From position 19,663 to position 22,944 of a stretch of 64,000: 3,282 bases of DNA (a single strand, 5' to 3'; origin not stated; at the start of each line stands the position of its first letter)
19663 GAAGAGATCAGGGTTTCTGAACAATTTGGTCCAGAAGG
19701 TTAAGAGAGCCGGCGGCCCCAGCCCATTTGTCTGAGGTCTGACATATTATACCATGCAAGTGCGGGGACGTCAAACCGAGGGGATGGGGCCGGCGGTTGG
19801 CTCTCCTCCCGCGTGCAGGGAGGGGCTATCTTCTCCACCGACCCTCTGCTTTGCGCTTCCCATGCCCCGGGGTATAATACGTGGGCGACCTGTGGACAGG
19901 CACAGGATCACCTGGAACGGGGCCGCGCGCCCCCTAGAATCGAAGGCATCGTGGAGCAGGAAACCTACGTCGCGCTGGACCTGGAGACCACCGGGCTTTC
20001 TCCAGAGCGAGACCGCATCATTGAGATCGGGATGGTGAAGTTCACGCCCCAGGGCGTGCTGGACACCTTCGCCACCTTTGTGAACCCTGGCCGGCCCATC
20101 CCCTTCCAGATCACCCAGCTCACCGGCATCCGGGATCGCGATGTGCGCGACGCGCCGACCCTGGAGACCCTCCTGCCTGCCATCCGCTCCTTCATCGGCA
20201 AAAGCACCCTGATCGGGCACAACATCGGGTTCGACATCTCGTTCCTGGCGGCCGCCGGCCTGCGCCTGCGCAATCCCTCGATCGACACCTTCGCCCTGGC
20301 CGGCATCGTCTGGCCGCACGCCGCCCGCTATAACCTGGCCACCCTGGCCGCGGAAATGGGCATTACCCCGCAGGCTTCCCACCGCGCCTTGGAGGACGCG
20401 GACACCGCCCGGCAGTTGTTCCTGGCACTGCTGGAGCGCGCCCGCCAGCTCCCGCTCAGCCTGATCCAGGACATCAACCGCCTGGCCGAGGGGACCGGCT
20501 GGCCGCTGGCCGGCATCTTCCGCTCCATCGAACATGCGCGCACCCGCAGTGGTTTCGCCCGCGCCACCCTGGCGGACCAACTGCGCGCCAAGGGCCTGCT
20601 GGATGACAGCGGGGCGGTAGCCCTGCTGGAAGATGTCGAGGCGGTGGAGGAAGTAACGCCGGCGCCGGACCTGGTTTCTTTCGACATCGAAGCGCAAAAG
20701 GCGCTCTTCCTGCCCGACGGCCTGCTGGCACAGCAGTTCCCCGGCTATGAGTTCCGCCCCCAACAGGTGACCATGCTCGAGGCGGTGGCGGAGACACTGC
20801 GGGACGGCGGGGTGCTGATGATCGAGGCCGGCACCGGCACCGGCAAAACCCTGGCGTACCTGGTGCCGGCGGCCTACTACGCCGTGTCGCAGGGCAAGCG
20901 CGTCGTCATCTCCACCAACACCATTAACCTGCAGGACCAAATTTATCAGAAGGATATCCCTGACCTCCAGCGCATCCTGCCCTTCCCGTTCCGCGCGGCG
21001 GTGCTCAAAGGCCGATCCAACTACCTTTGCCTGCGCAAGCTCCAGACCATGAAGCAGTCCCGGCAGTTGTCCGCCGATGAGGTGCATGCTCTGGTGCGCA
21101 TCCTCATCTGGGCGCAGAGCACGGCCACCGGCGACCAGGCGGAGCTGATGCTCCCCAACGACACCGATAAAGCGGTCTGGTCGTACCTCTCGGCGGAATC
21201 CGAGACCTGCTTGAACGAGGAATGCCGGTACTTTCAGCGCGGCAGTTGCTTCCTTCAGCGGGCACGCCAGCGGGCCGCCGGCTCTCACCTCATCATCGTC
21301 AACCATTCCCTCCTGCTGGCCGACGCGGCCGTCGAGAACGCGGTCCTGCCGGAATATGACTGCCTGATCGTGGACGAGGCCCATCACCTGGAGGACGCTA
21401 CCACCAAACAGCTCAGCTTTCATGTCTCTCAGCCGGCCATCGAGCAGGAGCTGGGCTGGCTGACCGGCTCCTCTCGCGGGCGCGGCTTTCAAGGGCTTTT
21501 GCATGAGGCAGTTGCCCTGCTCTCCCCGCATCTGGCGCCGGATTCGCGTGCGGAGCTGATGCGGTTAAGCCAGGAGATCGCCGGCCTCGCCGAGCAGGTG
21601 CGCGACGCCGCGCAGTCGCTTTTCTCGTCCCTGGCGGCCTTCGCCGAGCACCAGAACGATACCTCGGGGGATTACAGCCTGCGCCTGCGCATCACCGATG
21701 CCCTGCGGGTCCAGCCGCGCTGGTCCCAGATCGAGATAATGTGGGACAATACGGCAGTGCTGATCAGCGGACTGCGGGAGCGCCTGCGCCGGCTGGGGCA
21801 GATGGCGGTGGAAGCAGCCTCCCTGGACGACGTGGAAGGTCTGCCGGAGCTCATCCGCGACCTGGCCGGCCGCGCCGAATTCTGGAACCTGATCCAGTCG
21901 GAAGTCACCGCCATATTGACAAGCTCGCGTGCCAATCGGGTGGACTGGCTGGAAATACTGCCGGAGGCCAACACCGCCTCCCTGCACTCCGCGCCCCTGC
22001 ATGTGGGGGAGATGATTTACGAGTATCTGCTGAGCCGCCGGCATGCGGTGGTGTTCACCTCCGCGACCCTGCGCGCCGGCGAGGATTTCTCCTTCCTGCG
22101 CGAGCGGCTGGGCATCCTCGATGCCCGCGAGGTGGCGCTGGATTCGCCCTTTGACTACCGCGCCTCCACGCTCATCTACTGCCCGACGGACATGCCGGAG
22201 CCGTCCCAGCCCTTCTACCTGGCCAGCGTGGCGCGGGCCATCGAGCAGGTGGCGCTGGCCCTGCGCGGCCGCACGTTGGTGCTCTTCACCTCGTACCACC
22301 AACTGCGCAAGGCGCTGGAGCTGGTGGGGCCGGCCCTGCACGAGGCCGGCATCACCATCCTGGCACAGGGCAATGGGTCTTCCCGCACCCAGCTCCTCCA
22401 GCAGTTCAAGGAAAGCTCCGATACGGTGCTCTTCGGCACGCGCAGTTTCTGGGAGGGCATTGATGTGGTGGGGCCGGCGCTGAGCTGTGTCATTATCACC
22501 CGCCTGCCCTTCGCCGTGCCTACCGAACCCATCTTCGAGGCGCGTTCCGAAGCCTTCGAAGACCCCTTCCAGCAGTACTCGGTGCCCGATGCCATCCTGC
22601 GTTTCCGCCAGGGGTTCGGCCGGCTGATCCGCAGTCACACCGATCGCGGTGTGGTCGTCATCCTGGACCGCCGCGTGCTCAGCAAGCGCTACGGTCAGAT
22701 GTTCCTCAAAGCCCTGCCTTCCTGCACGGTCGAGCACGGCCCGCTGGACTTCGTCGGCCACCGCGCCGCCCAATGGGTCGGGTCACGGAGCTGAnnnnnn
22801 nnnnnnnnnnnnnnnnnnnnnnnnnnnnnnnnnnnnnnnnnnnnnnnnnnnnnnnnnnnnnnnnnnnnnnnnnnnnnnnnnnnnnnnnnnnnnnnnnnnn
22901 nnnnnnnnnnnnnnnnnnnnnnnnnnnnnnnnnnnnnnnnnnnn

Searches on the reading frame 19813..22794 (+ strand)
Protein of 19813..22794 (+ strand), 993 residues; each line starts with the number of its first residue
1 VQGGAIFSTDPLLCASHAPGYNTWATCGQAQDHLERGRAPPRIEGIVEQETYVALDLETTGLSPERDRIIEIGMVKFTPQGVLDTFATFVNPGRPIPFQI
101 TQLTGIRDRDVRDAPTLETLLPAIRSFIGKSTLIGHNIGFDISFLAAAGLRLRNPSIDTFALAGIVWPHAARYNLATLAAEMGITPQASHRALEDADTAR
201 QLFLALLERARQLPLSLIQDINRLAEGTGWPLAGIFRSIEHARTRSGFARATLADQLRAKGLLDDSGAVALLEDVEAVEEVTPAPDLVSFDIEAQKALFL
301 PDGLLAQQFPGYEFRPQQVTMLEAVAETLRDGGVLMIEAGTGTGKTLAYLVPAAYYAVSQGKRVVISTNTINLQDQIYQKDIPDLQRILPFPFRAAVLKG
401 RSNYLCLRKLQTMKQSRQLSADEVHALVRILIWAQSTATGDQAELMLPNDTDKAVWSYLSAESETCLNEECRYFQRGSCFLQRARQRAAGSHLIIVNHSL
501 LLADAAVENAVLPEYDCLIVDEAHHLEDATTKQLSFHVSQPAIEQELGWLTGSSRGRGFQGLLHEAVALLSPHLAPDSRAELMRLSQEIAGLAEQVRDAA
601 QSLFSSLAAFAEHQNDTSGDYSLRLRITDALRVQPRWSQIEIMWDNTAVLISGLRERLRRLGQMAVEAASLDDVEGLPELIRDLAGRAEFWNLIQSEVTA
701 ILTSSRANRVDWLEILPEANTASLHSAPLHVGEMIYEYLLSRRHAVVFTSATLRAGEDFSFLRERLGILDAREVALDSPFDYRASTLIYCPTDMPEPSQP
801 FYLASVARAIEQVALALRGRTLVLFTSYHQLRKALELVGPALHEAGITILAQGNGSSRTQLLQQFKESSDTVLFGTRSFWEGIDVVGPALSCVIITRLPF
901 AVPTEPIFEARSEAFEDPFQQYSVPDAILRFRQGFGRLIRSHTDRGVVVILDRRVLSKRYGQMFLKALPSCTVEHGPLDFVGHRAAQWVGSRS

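Call 50: search_protein_families(library=pfam, proteins=[window:19813-22794:+], max_evalue=0.00001)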
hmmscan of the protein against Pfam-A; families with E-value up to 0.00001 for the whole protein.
window:19813-22794:+ (993 aa): 4 families
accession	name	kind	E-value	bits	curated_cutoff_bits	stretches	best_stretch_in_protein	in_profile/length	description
PF13307.12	Helicase_C_2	-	1.3e-44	152.7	25.3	1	811-970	2-169/170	Helicase C-terminal domain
PF00929.31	RNase_T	-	4e-30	106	24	1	53-203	1-164/164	Exonuclease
PF00270.35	DEAD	-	1.7e-11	44.6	26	1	324-380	7-64/167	DEAD/DEAH box helicase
PF04851.21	ResIII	-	2.7e-09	37.6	22.5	1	312-534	2-146/164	Type III restriction enzyme, res subunit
